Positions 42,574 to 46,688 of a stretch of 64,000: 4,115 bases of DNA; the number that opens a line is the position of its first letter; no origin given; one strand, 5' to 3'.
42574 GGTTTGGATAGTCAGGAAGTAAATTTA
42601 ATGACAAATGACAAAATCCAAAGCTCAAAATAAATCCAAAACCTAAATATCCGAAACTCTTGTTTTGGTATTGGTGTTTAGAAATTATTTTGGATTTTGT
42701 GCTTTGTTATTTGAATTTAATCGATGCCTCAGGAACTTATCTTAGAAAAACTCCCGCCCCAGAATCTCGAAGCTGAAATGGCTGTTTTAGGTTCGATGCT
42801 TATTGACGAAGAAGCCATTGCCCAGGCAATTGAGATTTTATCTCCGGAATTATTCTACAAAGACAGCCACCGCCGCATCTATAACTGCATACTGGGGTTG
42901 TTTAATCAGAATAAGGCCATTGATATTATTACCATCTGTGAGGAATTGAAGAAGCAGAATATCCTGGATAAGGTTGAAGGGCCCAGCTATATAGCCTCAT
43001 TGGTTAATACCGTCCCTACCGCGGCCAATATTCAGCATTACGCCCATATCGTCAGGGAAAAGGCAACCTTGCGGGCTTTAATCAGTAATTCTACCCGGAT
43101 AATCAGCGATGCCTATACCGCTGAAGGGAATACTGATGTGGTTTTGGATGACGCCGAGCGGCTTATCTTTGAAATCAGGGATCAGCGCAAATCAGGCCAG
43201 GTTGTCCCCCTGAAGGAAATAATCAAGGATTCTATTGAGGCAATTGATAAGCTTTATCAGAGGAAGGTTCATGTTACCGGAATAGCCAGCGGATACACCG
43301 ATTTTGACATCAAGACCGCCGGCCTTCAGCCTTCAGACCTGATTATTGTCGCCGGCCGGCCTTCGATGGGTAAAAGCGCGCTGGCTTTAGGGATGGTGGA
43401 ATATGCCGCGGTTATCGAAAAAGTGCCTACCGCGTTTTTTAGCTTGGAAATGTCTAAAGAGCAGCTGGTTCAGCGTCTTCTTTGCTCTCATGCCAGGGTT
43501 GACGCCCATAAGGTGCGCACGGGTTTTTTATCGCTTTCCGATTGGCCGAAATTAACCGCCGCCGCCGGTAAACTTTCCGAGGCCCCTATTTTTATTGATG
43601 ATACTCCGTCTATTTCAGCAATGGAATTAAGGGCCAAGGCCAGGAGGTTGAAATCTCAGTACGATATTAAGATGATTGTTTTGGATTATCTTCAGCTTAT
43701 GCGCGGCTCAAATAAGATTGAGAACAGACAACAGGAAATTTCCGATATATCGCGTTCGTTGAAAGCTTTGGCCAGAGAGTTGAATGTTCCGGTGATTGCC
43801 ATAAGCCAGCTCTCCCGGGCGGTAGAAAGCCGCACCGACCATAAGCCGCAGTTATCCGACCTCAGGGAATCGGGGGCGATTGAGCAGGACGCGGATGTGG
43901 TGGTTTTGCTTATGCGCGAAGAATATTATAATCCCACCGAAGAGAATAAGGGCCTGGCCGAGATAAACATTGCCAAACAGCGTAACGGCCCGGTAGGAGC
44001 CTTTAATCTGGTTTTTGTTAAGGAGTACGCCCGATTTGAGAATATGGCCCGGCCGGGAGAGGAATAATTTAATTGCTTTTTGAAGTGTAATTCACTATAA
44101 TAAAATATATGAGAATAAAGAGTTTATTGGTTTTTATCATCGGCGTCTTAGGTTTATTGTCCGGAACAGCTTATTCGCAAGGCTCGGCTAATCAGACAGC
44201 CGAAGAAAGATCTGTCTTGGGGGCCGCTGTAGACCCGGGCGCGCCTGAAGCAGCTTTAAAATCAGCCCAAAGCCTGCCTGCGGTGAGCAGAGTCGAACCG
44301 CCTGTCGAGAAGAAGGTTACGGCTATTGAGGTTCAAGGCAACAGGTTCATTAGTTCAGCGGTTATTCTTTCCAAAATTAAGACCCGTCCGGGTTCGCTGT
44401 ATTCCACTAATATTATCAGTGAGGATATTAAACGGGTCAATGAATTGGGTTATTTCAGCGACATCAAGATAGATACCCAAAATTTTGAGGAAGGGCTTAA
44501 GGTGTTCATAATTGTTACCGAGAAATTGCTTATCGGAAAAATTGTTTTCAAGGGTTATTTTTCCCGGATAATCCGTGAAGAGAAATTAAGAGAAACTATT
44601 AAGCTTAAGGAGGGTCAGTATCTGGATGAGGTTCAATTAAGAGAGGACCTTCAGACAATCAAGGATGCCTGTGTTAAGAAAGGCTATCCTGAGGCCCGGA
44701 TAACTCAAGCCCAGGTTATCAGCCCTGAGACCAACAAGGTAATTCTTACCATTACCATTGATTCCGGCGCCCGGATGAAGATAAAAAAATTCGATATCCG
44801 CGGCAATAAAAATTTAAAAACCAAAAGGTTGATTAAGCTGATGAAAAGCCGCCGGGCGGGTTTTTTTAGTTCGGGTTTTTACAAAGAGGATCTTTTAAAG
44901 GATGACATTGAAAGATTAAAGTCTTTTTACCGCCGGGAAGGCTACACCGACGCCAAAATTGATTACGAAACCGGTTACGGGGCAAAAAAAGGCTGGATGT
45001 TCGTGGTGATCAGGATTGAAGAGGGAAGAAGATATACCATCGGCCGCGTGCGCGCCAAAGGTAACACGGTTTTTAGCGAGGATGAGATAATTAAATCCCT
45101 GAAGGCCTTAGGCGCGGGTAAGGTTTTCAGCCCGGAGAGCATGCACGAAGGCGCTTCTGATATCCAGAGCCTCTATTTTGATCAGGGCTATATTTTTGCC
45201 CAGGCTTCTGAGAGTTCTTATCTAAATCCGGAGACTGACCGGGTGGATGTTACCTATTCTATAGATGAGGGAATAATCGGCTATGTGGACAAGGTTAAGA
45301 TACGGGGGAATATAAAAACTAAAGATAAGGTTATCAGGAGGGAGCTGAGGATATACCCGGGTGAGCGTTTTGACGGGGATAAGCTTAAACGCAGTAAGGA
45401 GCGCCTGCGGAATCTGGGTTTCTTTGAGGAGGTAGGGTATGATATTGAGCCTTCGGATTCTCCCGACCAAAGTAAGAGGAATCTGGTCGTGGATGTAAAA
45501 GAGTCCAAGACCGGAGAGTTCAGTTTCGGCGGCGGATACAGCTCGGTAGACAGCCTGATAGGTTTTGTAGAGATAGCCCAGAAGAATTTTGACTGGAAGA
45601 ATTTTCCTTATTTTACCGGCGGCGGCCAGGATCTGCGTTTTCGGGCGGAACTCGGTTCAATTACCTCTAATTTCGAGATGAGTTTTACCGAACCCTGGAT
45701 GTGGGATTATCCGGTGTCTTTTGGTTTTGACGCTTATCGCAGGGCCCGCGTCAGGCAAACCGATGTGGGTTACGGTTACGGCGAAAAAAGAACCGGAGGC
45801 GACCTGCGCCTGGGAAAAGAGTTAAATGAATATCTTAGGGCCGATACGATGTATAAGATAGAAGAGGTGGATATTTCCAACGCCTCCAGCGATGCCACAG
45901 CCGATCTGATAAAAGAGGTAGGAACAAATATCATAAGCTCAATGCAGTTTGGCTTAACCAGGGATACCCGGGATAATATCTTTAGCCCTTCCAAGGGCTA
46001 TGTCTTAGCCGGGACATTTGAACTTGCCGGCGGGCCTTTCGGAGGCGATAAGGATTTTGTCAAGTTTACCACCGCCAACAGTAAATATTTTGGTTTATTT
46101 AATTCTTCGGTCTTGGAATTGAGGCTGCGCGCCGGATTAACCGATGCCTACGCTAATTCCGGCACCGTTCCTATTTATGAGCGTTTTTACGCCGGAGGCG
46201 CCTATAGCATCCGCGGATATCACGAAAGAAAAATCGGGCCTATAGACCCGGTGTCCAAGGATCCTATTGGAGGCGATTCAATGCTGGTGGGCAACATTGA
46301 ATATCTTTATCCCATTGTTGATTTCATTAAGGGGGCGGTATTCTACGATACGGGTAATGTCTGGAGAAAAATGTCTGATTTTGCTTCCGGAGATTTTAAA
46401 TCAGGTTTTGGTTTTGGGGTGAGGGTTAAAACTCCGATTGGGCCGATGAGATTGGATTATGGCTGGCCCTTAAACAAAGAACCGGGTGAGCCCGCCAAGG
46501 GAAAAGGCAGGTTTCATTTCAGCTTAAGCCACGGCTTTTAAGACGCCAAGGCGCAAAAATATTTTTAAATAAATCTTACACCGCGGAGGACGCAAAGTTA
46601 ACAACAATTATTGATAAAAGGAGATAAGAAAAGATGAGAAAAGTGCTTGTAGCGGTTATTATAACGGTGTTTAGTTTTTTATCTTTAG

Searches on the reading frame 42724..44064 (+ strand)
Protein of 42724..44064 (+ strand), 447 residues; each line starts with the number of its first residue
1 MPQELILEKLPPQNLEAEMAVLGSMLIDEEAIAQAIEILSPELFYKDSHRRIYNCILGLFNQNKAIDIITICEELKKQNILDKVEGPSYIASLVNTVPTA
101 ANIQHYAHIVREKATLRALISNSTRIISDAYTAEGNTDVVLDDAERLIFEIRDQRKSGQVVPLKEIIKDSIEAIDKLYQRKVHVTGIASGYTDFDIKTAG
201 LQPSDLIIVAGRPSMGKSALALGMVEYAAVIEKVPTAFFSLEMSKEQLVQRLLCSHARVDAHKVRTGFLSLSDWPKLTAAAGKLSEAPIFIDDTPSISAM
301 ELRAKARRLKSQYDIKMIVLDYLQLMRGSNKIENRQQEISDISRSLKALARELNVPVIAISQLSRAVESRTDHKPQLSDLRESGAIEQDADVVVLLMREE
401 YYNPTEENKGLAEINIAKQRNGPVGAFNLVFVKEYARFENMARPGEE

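Call 27: search_protein_families(library=pfam, proteins=[window:42724-44064:+], max_evalue=0.00001)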
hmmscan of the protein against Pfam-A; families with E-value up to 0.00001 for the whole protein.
window:42724-44064:+ (447 aa): 3 families
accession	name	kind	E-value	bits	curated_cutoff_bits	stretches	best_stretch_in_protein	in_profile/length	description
PF03796.21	DnaB_C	-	5.1e-110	367.3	27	1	186-440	1-255/255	DnaB-like helicase C terminal domain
PF00772.26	DnaB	-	2e-35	121.3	23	1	11-112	2-103/103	DnaB-like helicase N terminal domain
PF13481.12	AAA_25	-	8.8e-11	42.2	27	1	204-363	33-190/195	AAA domain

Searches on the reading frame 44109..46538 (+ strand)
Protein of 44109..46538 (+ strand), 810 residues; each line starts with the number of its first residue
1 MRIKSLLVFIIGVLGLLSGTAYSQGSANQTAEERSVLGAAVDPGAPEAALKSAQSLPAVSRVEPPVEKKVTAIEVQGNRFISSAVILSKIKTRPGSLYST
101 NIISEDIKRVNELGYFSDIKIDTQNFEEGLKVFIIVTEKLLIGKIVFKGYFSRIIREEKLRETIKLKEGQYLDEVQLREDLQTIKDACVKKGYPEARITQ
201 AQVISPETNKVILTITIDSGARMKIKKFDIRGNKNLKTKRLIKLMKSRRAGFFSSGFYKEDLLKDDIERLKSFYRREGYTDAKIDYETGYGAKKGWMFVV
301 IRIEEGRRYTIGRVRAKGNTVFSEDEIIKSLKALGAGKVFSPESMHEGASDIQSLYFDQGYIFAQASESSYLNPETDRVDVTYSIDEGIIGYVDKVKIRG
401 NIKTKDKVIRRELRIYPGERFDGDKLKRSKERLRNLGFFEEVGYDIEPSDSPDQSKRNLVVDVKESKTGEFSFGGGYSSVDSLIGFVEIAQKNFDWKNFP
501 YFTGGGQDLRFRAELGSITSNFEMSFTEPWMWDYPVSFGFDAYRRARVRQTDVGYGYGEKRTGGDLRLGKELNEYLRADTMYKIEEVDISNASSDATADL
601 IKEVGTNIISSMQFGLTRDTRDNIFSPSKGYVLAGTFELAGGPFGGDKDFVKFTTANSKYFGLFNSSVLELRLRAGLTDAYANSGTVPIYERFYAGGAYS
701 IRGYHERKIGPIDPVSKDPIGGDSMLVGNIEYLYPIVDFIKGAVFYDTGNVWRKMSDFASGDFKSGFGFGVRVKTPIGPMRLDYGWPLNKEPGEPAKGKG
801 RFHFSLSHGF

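Call 27: search_protein_families(library=pfam, proteins=[window:44109-46538:+], max_evalue=0.00001)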
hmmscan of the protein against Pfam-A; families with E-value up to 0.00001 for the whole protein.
window:44109-46538:+ (810 aa): 4 families
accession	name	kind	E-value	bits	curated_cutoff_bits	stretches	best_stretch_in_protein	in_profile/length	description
PF01103.29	Omp85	-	1.1e-72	245.7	24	1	502-810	2-325/325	Omp85 superfamily domain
PF07244.20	POTRA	-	1.6e-65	218.2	21.3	5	392-465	2-78/79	Surface antigen variable number repeat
PF08478.15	POTRA_1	-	4.5e-09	36.9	23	0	394-433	4-43/69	POTRA domain, FtsQ-type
PF08479.16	POTRA_2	-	2.9e-08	33.9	24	0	310-366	2-57/76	POTRA domain, ShlB-type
